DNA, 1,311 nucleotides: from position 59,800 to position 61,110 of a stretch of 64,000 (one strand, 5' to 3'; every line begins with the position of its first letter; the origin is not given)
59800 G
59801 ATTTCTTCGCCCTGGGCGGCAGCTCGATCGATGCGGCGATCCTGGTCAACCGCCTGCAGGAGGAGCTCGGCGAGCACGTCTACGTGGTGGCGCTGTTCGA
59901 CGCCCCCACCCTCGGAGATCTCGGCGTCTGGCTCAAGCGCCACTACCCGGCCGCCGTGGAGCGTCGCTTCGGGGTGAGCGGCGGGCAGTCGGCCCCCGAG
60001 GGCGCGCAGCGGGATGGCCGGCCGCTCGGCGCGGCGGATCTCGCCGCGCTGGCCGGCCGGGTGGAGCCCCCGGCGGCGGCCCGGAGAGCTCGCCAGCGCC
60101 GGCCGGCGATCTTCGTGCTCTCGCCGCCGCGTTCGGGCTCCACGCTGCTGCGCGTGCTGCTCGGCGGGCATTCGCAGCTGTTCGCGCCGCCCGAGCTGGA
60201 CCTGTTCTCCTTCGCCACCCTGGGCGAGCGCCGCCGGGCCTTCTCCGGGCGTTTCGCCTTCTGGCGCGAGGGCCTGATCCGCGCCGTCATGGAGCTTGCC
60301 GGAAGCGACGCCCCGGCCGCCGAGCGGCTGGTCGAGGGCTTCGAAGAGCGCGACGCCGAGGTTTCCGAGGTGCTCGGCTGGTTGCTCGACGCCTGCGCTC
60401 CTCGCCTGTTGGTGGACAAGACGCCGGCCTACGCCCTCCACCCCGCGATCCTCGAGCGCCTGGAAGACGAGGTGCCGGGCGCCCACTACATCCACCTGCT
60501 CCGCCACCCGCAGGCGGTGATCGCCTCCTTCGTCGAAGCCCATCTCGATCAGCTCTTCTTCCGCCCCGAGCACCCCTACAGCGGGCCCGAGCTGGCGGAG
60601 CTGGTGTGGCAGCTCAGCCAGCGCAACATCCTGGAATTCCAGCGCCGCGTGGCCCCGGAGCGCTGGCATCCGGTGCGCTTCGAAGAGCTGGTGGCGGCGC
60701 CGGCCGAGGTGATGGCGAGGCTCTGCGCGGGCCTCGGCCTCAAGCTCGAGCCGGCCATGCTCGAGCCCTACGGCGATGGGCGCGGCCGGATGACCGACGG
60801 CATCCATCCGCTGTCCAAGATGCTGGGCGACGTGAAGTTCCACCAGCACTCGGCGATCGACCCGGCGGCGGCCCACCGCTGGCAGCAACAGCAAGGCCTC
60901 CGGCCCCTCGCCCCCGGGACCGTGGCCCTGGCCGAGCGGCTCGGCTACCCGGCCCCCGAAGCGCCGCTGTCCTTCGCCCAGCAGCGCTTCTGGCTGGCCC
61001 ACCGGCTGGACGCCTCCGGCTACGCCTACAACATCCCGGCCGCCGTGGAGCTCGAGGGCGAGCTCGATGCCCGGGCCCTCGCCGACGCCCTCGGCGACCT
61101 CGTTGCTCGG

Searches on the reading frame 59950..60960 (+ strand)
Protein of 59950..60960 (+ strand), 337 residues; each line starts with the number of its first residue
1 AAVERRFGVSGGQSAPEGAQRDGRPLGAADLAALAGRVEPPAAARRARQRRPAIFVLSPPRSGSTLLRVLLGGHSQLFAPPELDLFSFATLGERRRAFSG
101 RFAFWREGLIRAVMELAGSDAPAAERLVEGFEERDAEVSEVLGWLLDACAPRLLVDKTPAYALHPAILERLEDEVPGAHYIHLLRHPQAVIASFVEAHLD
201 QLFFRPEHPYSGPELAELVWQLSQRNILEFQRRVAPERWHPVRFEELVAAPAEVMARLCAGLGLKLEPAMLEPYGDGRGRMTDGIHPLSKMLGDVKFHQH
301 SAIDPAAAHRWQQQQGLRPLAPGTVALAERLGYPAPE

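Call 44: search_protein_families(library=pfam, proteins=[window:60034-60843:+], max_evalue=0.001)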
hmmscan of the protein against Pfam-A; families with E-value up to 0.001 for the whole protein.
window:60034-60843:+ (270 aa): 3 families
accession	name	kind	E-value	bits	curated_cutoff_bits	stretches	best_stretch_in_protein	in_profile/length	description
PF13469.12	Sulfotransfer_3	-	1.9e-30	107.2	27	1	24-239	1-215/216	Sulfotransferase family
PF19798.5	Sulfotransfer_5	-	3.5e-06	27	23.2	0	219-258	145-182/226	Sulfotransferase domain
PF00685.33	Sulfotransfer_1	-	0.00024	21.1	22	0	24-244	2-189/255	Sulfotransferase domain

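Call 55: search_solved_structures(query=window:59950-60960:+, max_evalue=0.01)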
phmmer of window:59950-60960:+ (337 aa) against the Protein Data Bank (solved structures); distinct sequences matched with E-value up to 0.01: 5.
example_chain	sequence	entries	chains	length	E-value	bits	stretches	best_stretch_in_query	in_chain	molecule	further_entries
4gbm_A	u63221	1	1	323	1.9e-67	231.3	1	47-336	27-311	CurM Sulfotransferase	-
4gox_A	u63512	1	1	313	3e-58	201.1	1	50-336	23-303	Polyketide synthase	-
1vkj_A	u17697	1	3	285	3.8e-05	26.5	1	106-202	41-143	heparan sulfate (glucosamine) 3-O-sulfotransferase 1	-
3uan_A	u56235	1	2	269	4.1e-05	26.4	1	106-202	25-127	Heparan sulfate glucosamine 3-O-sulfotransferase 1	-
1zrh_A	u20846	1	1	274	0.00016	24.4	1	106-202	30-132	Heparan sulfate glucosamine 3-O-sulfotransferase 1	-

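Call 73: find_homologous_proteins(query=window:60034-60843:+, max_evalue=1e-20)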
Query window:60034-60843:+ (270 aa): 298 proteins with E <= 1e-20 among 8000 candidates; the best 120 are listed.
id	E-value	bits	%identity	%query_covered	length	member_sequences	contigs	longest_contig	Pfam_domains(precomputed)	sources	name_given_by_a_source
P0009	1.2e-85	305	63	91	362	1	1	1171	PF00668.26,PF13469.13,PF00685.34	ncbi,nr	ncbi:MAG TPA: sulfotransferase, partial [Thermoanaerobaculia bacterium]|nr:sulfotransferase [Thermoa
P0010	2.6e-83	298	58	96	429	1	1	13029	PF13469.13,PF00550.32,PF00685.34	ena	-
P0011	4.4e-82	294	53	99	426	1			PF13469.13,PF00550.32,PF00685.34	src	-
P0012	1.8e-76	275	55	93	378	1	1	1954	PF13469.13,PF00685.34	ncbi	-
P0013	2.9e-76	275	54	91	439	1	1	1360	PF13469.13,PF00550.32,PF00685.34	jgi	jgi:hypothetical protein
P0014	2.1e-75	272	54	93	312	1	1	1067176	PF13469.13,PF00685.34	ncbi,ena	-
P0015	4.9e-75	271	54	92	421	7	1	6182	PF13469.13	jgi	-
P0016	1.3e-73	266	51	100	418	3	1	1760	PF13469.13,PF00685.34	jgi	jgi:LPS sulfotransferase NodH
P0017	3.2e-73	265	53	91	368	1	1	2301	PF13469.13,PF00685.34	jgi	-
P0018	4.7e-73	264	56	91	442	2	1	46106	PF00668.26,PF13469.13,PF00685.34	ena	-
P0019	2.0e-72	262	51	99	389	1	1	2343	PF13469.13,PF00685.34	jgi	jgi:hypothetical protein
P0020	2.6e-72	262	49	97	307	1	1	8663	PF13469.13,PF00685.34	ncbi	-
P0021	3.8e-72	261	52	93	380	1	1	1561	PF13469.13,PF00685.34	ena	-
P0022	5.2e-72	261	51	96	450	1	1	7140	PF13469.13,PF00550.32,PF00685.34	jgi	jgi:hypothetical protein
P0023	5.4e-72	261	50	91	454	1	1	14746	PF13469.13,PF00685.34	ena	-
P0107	1.8e-56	210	45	90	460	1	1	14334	PF00668.26,PF13469.13,PF00685.34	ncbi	-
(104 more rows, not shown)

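Call 74: find_encoding_contigs(protein=P0018, flank=10000, max_places=3)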
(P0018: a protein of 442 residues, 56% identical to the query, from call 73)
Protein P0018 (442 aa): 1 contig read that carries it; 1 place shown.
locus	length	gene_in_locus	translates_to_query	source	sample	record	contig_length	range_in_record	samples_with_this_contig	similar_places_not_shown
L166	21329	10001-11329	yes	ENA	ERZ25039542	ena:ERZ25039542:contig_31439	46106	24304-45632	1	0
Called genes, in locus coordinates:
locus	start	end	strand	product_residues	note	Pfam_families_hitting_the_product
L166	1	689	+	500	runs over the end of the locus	PF00668:Condensation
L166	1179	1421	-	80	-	-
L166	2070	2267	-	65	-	-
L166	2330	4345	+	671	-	PF00550:PP-binding, PF13469:Sulfotransfer_3, PF00668:Condensation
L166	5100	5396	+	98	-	PF00501:AMP-binding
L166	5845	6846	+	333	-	-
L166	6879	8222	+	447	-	PF00668:Condensation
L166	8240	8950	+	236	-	PF00501:AMP-binding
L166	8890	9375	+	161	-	PF00501:AMP-binding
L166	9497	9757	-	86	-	-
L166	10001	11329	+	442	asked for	PF00685:Sulfotransfer_1 (faint), PF13469:Sulfotransfer_3, PF00668:Condensation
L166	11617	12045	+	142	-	PF25183:OMP_b-brl_4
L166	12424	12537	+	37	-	PF01011:PQQ (weak)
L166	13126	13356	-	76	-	-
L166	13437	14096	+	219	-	PF01011:PQQ, PF13360:PQQ_2 (weak)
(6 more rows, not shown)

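Call 75: find_encoding_contigs(protein=P0107, flank=10000, max_places=3)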
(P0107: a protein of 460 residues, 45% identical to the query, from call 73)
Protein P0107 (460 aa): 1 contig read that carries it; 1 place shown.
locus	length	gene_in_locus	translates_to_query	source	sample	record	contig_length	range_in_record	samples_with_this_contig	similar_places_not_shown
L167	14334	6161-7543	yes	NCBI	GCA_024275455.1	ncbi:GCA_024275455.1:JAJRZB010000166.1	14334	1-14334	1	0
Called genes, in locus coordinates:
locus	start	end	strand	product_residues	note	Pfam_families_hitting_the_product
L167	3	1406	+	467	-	?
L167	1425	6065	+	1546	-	PF00668:Condensation, PF00501:AMP-binding, PF13193:AMP-binding_C (weak), PF00550:PP-binding, PF13469:Sulfotransfer_3, PF00550:PP-binding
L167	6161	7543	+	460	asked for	PF00685:Sulfotransfer_1, PF13469:Sulfotransfer_3, PF00668:Condensation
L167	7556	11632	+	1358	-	PF00668:Condensation, PF00501:AMP-binding, PF13193:AMP-binding_C, PF00550:PP-binding, PF00668:Condensation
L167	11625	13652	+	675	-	PF00668:Condensation, PF00501:AMP-binding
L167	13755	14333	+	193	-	?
